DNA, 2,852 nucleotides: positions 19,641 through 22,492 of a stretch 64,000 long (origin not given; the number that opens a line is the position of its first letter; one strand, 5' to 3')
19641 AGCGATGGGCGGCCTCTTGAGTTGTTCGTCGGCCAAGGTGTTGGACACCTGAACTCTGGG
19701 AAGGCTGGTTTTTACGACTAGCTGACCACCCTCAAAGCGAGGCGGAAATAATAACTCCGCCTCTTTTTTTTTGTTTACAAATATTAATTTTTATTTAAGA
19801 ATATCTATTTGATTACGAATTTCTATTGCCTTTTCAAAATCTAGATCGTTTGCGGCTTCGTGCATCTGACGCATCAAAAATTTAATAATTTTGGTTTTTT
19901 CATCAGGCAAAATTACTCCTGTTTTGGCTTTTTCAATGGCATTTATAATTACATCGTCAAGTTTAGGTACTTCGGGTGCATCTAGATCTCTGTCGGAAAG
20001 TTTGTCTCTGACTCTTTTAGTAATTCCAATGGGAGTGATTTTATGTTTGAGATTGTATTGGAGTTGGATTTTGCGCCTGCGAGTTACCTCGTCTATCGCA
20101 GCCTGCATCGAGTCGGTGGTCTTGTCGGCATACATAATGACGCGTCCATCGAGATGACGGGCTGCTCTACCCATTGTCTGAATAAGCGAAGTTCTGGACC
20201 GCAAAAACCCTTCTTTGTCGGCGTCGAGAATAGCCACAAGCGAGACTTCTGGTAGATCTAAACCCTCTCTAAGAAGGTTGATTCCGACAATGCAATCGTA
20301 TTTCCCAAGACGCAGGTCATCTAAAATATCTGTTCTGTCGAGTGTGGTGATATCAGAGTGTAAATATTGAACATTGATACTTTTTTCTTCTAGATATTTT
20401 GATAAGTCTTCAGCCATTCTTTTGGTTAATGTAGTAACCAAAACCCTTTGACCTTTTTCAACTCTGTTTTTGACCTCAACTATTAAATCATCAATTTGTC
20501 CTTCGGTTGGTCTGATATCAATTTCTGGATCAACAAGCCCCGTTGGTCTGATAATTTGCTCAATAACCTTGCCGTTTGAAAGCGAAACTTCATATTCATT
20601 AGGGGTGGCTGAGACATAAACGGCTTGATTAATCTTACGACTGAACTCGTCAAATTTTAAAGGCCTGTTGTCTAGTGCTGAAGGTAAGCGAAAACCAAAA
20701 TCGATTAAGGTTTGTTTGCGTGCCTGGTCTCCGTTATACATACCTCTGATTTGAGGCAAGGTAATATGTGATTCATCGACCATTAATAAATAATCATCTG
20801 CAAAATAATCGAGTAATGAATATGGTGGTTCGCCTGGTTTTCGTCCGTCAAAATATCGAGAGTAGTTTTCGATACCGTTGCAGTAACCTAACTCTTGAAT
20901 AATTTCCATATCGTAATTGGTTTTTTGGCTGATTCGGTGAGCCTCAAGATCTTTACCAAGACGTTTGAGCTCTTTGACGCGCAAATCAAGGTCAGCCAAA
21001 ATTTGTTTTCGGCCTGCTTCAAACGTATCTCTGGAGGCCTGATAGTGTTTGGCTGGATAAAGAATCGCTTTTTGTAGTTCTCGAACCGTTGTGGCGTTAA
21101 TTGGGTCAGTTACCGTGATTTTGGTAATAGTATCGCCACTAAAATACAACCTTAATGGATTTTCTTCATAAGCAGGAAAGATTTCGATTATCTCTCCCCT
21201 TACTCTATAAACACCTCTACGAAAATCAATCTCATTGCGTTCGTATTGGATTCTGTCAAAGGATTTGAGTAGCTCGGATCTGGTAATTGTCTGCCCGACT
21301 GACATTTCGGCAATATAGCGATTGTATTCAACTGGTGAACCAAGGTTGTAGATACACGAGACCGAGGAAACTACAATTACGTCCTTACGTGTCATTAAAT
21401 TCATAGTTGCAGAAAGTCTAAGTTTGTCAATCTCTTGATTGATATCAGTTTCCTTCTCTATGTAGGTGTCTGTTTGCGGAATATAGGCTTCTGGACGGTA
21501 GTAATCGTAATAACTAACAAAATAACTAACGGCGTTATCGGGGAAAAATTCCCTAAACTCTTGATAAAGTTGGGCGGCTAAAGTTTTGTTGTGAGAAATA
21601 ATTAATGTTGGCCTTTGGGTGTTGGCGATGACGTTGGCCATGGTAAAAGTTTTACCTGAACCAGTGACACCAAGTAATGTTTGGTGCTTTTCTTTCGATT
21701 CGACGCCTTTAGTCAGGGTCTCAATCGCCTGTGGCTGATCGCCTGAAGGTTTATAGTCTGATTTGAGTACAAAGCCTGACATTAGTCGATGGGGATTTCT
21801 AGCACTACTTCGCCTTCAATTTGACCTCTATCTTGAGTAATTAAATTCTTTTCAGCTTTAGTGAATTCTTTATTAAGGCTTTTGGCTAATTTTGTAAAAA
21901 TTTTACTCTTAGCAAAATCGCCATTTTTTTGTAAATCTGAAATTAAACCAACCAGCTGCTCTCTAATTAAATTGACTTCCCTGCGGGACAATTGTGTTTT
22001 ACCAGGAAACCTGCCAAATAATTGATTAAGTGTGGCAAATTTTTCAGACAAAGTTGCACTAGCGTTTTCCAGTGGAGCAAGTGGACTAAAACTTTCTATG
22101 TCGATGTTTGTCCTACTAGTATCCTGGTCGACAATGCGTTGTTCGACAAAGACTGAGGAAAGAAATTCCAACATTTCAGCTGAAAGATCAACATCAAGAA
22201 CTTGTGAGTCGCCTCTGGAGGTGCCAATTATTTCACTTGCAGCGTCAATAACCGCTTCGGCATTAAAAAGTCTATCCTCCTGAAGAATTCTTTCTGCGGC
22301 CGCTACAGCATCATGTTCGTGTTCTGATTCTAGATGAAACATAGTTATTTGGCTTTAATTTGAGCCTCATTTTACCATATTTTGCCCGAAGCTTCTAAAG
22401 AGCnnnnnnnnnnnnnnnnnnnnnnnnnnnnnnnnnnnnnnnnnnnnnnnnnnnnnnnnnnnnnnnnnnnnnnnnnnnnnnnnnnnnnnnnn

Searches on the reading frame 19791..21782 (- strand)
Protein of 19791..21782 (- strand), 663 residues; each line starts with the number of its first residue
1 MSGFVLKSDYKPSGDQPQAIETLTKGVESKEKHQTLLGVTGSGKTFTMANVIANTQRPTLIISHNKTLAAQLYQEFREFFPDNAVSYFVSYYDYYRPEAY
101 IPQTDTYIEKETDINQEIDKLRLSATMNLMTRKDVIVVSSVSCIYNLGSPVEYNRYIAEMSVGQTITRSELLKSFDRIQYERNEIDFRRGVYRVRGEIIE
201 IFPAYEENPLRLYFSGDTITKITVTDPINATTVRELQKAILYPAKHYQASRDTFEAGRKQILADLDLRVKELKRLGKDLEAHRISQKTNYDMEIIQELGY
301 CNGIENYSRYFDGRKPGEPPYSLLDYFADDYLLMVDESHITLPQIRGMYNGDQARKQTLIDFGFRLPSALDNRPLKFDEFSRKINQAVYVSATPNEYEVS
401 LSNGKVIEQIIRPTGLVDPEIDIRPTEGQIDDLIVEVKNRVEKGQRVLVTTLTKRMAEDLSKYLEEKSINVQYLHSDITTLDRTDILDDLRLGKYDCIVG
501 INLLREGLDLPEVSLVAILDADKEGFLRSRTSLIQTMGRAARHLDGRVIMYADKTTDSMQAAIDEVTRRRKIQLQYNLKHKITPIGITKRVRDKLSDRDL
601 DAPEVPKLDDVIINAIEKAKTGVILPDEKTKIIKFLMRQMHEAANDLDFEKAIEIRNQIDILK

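Call 3: search_protein_families(library=pfam, proteins=[window:19791-21782:-], max_evalue=1)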
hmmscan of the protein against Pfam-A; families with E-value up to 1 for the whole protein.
window:19791-21782:- (663 aa): 19 families
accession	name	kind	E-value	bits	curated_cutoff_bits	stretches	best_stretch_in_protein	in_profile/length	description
PF17757.6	UvrB_inter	-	6.8e-27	93.9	22.9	1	160-247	3-91/91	UvrB interaction domain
PF00271.37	Helicase_C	-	3.5e-21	75.9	23.5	1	433-543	6-109/110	Helicase conserved C-terminal domain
PF12344.14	UvrB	-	2e-19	69.6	27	1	550-592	1-43/43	Ultra-violet resistance protein B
PF04851.21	ResIII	-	2.2e-12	47.7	22.5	1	11-85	3-82/164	Type III restriction enzyme, res subunit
PF02151.25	UVR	-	3.3e-09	36.6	21.5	1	631-659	2-30/36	UvrB/uvrC motif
PF00270.35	DEAD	-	9.6e-07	29.1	26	1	15-82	3-71/167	DEAD/DEAH box helicase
PF13604.12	AAA_30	-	0.00058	20.1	27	1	16-72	6-62/191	AAA domain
PF21090.3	P-loop_SecA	-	0.0055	16.8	27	1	428-475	17-64/205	SecA P-loop domain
PF22590.2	Cas3-like_C_2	-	0.024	15.3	27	1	445-543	3-104/106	CRISPR-associated nuclease/helicase Cas3, C-terminal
PF00225.29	Kinesin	-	0.025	14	29.3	1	38-98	82-137/327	Kinesin motor domain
PF12775.13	AAA_7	-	0.049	13.6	25.8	1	21-59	23-61/181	P-loop containing dynein motor region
PF14814.11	UB2H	-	0.058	13.9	27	1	162-226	3-75/85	Bifunctional transglycosylase second domain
PF16796.11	Microtub_bd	-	0.059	13.7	27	1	37-61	97-116/155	Microtubule binding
PF06572.17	DUF1131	-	0.094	13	21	1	181-228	42-92/170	Protein of unknown function (DUF1131)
PF08951.15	EntA_Immun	-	0.11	13.2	22.1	1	429-470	22-61/73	Enterocin A Immunity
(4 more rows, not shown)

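Call 81: find_homologous_proteins(query=window:19791-21782:-, max_evalue=1e-50)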
Query window:19791-21782:- (663 aa): 8000 proteins with E <= 1e-50 among 8000 candidates; the best 120 are listed.
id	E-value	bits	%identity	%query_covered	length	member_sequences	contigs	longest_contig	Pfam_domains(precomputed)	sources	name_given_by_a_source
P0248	0.0e+0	1467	100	100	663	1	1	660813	PF00270.36,PF02151.26,PF17757.7,PF00271.38,PF27431.1,PF04851.22,PF12344.15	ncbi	-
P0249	0.0e+0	1435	97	100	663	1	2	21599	PF00270.36,PF02151.26,PF17757.7,PF00271.38,PF27431.1,PF04851.22,PF12344.15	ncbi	-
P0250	0.0e+0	1435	97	100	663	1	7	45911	PF00270.36,PF02151.26,PF17757.7,PF00271.38,PF27431.1,PF04851.22,PF12344.15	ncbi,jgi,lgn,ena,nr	ncbi:excinuclease ABC subunit UvrB [Candidatus Curtissbacteria bacterium]|nr:excinuclease ABC subuni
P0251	0.0e+0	1430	97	100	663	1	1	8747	PF00270.36,PF02151.26,PF17757.7,PF00271.38,PF27431.1,PF04851.22,PF12344.15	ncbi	-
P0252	0.0e+0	1412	95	100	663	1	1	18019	PF00270.36,PF02151.26,PF17757.7,PF00271.38,PF27431.1,PF04851.22,PF12344.15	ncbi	-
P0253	0.0e+0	1337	89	100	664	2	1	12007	PF00270.36,PF02151.26,PF17757.7,PF00271.38,PF27431.1,PF04851.22,PF12344.15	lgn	-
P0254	0.0e+0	1318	87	100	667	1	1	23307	PF00270.36,PF02151.26,PF17757.7,PF00271.38,PF27431.1,PF04851.22,PF12344.15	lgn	-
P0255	0.0e+0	1318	87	100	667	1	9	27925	PF00270.36,PF02151.26,PF17757.7,PF00271.38,PF27431.1,PF04851.22,PF12344.15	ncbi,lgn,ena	-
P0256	0.0e+0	1312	87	100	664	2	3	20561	PF00270.36,PF02151.26,PF17757.7,PF00271.38,PF27431.1,PF04851.22,PF12344.15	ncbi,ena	-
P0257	0.0e+0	1298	86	100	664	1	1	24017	PF00270.36,PF02151.26,PF17757.7,PF00271.38,PF27431.1,PF04851.22,PF12344.15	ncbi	-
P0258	0.0e+0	1145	97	81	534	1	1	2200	PF02151.26,PF17757.7,PF00271.38,PF27431.1,PF12344.15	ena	-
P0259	4.8e-296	1001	67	100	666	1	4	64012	PF00270.36,PF02151.26,PF17757.7,PF00271.38,PF27431.1,PF04851.22,PF12344.15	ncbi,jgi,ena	-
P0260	2.7e-293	992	66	100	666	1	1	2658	PF00270.36,PF02151.26,PF17757.7,PF00271.38,PF27431.1,PF04851.22,PF12344.15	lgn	-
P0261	1.8e-292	990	67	100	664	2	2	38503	PF00270.36,PF02151.26,PF17757.7,PF00271.38,PF27431.1,PF04851.22,PF12344.15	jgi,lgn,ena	-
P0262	6.2e-292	988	66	100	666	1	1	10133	PF00270.36,PF02151.26,PF17757.7,PF00271.38,PF27431.1,PF04851.22,PF12344.15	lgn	-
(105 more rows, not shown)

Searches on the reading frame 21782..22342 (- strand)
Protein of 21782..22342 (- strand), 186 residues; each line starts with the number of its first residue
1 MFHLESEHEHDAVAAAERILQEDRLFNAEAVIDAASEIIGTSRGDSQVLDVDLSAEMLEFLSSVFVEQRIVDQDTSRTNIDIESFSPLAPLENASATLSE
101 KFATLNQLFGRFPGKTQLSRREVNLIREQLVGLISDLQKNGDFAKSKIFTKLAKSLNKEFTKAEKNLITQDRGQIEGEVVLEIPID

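Call 3: search_protein_families(library=pfam, proteins=[window:21782-22342:-], max_evalue=1)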
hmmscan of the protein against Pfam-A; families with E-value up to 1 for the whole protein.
window:21782-22342:- (186 aa): 0 families

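Call 4: search_protein_families(library=padloc, proteins=[window:21782-22342:-], max_evalue=1)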
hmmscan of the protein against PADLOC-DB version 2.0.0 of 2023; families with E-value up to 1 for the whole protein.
window:21782-22342:- (186 aa): 0 families

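Call 27: search_protein_families(library=ncbifam, proteins=[window:21782-22342:-], max_evalue=1)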
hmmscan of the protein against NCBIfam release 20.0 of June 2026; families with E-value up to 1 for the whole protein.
window:21782-22342:- (186 aa): 1 family
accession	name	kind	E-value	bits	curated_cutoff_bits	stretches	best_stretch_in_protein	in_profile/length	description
NF003079.0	PRK04005.1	equivalog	0.027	14.1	85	1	128-181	10-64/121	50S ribosomal protein L18e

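Call 28: search_protein_families(library=phrogs, proteins=[window:21782-22342:-], max_evalue=1)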
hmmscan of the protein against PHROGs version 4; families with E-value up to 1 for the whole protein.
window:21782-22342:- (186 aa): 1 family
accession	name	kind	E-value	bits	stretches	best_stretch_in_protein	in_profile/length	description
phrog_35039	-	unknown function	0.014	16.4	0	11-21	11-21/34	-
